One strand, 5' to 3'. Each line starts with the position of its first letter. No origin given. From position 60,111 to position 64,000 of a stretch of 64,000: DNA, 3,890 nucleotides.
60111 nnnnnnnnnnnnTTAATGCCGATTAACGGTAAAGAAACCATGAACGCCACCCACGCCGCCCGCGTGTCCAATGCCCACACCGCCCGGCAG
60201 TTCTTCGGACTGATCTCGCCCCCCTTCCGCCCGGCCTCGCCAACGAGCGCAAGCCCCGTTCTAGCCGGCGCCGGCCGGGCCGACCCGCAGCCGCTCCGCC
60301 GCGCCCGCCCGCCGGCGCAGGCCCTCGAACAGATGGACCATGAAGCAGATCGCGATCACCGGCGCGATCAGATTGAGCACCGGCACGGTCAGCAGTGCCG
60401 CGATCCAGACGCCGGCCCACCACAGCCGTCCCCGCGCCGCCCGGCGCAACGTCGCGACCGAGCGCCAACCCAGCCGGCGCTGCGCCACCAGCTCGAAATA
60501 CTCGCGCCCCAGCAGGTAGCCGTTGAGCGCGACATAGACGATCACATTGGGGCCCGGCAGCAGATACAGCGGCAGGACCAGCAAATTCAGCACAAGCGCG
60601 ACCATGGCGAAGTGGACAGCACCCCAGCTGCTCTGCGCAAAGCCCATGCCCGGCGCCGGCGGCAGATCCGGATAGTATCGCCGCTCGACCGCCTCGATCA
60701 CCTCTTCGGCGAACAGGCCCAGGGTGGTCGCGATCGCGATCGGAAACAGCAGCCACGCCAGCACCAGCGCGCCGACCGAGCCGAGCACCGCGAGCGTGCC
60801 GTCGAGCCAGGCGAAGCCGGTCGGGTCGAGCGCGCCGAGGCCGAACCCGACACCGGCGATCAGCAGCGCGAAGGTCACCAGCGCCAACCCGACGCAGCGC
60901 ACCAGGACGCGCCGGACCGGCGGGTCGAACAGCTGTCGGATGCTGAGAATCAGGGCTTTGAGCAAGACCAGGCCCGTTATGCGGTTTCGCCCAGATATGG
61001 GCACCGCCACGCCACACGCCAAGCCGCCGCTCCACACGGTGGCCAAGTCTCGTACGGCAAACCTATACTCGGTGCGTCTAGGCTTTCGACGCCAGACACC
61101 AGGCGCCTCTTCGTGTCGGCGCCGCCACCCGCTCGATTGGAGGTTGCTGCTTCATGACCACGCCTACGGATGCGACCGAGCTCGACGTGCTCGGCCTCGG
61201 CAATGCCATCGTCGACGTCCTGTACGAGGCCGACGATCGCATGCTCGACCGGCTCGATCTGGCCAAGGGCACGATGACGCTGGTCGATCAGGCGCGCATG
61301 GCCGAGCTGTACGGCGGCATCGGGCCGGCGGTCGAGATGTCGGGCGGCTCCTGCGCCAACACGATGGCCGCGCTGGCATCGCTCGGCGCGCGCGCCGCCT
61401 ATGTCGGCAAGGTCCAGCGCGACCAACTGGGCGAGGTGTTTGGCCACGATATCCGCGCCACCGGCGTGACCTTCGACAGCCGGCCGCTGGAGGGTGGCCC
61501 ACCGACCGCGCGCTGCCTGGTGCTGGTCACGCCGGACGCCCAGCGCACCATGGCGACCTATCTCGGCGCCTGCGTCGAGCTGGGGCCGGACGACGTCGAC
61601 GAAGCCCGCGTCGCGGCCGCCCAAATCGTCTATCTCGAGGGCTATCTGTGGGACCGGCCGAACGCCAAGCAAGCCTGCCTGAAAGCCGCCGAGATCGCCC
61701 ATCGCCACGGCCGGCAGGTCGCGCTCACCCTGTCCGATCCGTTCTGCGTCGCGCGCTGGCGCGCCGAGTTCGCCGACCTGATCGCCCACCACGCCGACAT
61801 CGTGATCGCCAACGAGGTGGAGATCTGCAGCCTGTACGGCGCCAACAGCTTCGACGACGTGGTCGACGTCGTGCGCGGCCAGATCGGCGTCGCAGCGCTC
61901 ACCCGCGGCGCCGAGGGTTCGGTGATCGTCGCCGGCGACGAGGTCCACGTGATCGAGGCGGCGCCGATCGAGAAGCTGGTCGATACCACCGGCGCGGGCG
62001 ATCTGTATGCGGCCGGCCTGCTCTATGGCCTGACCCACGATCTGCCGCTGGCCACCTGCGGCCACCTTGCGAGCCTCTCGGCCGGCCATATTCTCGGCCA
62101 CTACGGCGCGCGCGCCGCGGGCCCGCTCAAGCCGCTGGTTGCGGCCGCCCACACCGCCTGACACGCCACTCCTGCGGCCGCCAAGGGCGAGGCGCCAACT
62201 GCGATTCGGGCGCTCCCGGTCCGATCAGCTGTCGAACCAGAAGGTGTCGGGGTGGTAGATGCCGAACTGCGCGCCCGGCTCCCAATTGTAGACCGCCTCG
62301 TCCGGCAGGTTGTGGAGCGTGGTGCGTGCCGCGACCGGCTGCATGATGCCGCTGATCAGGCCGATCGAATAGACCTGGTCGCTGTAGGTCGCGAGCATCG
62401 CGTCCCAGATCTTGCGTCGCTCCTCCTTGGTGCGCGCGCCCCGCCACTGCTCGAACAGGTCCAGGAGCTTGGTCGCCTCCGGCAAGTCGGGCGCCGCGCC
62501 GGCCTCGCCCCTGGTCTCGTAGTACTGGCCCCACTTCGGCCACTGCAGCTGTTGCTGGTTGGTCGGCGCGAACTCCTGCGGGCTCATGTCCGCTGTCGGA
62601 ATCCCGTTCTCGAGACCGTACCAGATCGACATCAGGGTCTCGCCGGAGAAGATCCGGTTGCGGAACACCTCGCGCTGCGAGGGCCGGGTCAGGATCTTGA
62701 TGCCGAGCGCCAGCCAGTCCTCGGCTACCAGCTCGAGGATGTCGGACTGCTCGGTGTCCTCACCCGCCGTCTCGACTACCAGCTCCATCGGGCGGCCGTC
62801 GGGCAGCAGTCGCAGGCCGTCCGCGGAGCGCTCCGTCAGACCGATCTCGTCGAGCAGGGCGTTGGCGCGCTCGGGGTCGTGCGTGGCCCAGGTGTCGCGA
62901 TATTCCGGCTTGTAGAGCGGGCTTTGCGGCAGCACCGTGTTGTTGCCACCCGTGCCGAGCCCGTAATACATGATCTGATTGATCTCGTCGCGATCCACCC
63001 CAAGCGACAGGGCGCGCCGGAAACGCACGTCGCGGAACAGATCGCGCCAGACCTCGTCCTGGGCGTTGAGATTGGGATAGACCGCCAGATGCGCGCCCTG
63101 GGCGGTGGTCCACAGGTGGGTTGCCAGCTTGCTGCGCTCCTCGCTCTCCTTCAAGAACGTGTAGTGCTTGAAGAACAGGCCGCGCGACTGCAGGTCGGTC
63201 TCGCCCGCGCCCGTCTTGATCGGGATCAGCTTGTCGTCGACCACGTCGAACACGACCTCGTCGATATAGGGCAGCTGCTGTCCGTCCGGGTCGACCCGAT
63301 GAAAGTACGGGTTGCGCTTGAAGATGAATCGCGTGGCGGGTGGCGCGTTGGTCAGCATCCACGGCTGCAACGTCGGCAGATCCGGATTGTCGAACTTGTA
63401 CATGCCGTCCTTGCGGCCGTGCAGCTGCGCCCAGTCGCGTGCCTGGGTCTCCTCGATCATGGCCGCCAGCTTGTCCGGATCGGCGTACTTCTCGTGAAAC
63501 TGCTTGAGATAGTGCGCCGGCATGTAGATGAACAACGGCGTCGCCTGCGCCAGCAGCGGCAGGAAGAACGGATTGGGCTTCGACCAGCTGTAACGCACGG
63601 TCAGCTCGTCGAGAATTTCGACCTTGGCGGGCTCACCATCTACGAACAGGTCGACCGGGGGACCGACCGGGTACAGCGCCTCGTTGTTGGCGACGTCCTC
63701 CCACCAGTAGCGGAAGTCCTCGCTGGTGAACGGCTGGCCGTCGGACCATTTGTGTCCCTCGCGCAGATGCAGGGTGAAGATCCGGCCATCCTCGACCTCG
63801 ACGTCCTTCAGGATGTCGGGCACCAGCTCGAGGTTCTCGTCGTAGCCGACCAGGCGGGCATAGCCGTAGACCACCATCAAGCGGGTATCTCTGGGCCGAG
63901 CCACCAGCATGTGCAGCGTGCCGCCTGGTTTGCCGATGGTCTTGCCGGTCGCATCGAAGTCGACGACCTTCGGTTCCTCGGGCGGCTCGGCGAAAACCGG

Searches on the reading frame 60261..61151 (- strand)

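Call 77: search_protein_families(library=pfam, proteins=[window:60261-61151:-], max_evalue=0.00001)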
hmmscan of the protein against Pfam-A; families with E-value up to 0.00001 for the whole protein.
window:60261-61151:- (296 aa): 1 family
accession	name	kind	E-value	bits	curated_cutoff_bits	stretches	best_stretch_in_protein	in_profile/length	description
PF07264.17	EI24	-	2.4e-21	77.2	32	1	67-264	2-199/199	Sulfate transporter CysZ/Etoposide-induced protein 2.4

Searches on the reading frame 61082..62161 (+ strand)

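Call 77: search_protein_families(library=pfam, proteins=[window:61082-62161:+], max_evalue=0.00001)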
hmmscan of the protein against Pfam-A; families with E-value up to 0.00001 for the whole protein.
window:61082-62161:+ (359 aa): 1 family
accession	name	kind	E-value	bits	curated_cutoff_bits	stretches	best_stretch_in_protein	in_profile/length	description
PF00294.29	PfkB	-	1.3e-45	156.5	25.8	1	87-345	35-297/302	pfkB family carbohydrate kinase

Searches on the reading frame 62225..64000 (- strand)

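Call 77: search_protein_families(library=pfam, proteins=[window:62225-64000:-], max_evalue=0.00001)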
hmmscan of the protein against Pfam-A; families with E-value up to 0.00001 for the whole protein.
window:62225-64000:- (591 aa): 1 family
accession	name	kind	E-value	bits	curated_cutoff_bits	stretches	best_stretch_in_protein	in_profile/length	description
PF00496.27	SBP_bac_5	-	8.3e-60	203.3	32.4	1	58-470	1-354/368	Bacterial extracellular solute-binding proteins, family 5 Middle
